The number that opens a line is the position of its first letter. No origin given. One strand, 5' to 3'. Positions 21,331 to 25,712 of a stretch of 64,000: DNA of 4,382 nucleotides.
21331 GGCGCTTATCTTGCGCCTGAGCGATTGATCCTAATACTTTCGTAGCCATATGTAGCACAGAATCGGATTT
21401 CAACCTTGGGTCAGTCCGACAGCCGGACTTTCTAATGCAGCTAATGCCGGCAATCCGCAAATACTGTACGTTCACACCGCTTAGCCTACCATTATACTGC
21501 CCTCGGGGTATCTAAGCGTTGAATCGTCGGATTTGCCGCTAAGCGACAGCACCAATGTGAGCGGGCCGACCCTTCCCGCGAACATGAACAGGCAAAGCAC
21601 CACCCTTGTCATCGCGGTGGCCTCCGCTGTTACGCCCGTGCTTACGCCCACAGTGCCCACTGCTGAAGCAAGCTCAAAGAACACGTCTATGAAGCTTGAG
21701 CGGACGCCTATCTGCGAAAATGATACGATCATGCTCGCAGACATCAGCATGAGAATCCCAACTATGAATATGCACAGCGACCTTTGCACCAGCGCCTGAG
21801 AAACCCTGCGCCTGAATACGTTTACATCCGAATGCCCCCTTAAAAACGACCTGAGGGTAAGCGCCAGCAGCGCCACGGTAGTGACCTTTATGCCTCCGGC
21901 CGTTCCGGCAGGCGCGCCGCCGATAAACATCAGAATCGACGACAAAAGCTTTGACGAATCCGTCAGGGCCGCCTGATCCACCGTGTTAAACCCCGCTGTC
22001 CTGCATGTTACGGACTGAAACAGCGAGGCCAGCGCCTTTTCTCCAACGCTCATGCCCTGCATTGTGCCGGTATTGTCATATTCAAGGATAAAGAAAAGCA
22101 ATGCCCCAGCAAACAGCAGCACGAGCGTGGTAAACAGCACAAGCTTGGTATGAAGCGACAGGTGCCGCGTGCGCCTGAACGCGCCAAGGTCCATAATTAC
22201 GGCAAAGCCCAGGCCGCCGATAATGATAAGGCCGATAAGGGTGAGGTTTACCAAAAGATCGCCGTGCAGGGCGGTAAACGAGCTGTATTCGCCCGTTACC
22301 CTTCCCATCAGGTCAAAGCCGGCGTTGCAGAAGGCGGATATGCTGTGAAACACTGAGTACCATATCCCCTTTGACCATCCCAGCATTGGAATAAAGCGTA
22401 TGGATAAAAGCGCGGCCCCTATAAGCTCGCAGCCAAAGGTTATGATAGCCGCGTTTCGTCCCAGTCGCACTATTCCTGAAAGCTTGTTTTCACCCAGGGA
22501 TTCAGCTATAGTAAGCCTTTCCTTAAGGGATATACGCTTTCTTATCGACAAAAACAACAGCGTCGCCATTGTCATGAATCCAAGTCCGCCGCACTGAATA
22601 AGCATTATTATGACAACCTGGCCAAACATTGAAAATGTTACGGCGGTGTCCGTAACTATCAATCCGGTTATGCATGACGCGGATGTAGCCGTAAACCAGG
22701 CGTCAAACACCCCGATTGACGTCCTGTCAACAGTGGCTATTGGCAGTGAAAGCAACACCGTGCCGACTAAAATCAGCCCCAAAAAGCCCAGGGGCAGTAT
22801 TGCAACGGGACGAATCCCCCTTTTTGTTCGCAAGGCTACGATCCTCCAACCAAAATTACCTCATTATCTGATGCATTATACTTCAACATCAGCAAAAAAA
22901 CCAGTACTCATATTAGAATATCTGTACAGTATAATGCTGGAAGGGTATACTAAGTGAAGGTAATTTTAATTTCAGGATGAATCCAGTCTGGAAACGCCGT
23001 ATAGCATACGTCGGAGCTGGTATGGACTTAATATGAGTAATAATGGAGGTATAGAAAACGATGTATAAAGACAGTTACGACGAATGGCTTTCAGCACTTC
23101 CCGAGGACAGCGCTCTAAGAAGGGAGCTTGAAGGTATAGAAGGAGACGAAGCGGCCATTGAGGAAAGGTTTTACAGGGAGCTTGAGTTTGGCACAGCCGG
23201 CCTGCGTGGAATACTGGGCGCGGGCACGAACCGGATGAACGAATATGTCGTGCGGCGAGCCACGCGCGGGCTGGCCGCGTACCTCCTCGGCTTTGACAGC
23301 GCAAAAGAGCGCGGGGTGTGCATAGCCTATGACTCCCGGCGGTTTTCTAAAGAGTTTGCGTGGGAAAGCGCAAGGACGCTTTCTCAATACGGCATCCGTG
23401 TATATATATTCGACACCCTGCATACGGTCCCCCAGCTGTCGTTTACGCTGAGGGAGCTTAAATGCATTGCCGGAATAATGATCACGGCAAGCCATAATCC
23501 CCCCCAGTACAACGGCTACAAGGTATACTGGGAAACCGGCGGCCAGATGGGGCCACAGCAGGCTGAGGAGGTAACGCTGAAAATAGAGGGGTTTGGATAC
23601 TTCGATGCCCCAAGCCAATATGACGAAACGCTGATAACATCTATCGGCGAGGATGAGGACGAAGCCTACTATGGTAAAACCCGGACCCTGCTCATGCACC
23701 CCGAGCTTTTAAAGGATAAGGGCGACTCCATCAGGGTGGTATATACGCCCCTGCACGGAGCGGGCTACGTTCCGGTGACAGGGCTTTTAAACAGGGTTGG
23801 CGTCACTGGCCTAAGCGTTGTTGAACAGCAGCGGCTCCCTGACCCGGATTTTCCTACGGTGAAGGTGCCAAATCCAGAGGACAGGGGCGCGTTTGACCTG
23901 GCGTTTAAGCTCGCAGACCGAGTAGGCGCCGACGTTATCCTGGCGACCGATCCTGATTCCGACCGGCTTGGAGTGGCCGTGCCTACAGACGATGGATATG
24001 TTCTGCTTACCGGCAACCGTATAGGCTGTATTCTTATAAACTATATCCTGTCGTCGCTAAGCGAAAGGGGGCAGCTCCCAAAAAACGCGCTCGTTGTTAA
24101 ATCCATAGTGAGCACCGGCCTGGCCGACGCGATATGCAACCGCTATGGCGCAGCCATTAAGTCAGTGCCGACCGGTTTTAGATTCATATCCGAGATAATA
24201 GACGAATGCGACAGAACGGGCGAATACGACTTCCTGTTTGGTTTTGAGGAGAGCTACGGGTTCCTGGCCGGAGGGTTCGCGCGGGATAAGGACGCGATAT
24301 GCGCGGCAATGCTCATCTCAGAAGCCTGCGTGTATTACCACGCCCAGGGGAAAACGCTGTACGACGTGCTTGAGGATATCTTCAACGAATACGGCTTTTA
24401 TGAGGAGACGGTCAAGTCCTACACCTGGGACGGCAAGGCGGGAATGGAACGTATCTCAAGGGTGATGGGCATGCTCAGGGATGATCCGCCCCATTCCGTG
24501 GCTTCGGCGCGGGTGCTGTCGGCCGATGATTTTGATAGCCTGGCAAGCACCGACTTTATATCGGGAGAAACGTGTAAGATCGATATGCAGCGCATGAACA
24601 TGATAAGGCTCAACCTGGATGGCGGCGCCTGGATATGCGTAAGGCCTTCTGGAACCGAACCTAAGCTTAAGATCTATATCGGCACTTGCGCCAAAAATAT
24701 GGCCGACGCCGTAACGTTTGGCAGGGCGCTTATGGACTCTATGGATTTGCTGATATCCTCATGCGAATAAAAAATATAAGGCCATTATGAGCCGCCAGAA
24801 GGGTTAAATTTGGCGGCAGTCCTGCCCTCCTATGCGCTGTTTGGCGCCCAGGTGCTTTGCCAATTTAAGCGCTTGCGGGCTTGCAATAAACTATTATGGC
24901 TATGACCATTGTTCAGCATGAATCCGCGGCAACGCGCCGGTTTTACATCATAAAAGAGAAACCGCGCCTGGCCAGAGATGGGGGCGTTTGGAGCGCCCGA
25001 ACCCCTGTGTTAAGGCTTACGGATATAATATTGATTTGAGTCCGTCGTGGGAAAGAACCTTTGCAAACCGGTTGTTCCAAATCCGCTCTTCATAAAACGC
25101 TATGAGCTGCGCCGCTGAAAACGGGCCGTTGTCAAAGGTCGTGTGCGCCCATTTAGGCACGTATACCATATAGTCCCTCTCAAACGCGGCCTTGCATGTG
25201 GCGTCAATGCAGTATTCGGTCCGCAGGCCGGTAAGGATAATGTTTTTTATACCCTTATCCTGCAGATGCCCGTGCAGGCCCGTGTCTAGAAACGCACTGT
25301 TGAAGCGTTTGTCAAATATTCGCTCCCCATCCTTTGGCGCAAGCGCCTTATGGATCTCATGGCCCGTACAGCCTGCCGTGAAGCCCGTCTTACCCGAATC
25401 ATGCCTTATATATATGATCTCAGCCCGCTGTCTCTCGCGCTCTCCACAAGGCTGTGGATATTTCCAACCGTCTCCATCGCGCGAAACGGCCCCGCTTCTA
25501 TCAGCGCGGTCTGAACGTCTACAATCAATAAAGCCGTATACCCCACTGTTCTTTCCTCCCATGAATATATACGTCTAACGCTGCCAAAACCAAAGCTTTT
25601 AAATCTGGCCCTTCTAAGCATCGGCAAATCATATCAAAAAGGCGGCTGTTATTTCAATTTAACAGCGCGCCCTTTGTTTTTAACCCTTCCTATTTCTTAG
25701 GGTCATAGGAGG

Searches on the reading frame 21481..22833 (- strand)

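Call 13: search_protein_families(library=ncbifam, proteins=[window:21481-22833:-], max_evalue=0.00001)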
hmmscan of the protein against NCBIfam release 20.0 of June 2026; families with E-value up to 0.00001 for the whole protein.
window:21481-22833:- (450 aa): 2 families
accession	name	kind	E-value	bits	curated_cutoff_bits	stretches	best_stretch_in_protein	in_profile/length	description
TIGR00933.1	2a38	subfamily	3.7e-97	325.9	331.15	1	27-421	1-391/391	TrkH family potassium uptake protein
TIGR00934.2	2a38euk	subfamily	4.5e-17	61.7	441.9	1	231-426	618-824/834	TRK family potassium/sodium uptake transporter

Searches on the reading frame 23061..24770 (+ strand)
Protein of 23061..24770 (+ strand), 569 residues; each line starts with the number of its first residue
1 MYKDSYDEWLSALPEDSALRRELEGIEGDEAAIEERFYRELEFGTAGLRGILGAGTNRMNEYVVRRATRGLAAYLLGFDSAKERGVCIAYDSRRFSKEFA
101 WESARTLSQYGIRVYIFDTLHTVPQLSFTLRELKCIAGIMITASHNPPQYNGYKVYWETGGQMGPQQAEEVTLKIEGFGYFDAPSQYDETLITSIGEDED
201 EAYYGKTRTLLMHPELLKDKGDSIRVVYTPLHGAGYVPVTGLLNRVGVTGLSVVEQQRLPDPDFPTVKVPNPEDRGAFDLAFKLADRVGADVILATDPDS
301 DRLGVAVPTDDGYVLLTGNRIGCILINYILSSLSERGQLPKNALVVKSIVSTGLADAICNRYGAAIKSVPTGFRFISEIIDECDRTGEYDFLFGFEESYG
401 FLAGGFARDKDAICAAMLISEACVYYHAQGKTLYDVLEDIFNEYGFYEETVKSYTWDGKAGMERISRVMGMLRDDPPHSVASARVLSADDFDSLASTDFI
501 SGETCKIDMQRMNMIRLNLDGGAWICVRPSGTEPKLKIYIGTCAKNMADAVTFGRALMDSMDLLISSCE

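Call 13: search_protein_families(library=ncbifam, proteins=[window:23061-24770:+], max_evalue=0.00001)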
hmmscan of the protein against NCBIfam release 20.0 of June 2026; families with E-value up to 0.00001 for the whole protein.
window:23061-24770:+ (569 aa): 6 families
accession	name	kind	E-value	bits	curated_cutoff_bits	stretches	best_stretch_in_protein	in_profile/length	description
TIGR03990.1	Arch_GlmM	equivalog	3.6e-45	154.7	439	1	43-447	4-368/444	phosphoglucosamine mutase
TIGR01455.1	glmM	equivalog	5.7e-18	64.8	447.55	1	43-439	1-363/442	phosphoglucosamine mutase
TIGR01132.1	pgm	equivalog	9.8e-17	60.5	778.05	1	287-541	295-522/546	phosphoglucomutase (alpha-D-glucose-1,6-bisphosphate-dependent)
NF007088.0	PRK09542.1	equivalog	1.2e-15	57.5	618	1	49-422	18-354/456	phosphomannomutase/phosphoglucomutase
NF046027.1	PhglucPhmanMutPgmG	equivalog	6.7e-13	48.1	600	1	48-384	15-317/460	phosphoglucomutase/phosphomannomutase PgmG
NF005737.0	PRK07564.1-1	equivalog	5.3e-11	41.8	378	1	244-546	227-505/543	alpha-D-glucose phosphate-specific phosphoglucomutase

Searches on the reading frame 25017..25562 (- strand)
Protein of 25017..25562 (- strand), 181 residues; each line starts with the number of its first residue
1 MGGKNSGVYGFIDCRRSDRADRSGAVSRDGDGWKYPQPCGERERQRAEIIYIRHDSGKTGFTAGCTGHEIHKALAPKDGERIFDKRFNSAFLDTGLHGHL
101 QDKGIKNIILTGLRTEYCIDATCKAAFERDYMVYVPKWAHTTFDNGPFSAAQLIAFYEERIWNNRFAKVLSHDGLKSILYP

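Call 13: search_protein_families(library=ncbifam, proteins=[window:25017-25562:-], max_evalue=0.00001)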
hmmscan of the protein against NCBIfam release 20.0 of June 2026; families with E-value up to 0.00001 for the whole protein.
window:25017-25562:- (181 aa): 3 families
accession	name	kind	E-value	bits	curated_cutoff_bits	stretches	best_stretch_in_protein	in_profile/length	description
NF050097.1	BiurAmidohydBiuH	equivalog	2.7e-12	46.6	370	1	61-145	107-191/221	biuret amidohydrolase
TIGR03614.1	RutB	equivalog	3.3e-09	36.7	377.95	1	64-151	110-195/226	pyrimidine utilization protein B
NF008517.0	PRK11440.1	equivalog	2.6e-06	27.5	195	1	71-137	87-153/188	hydrolase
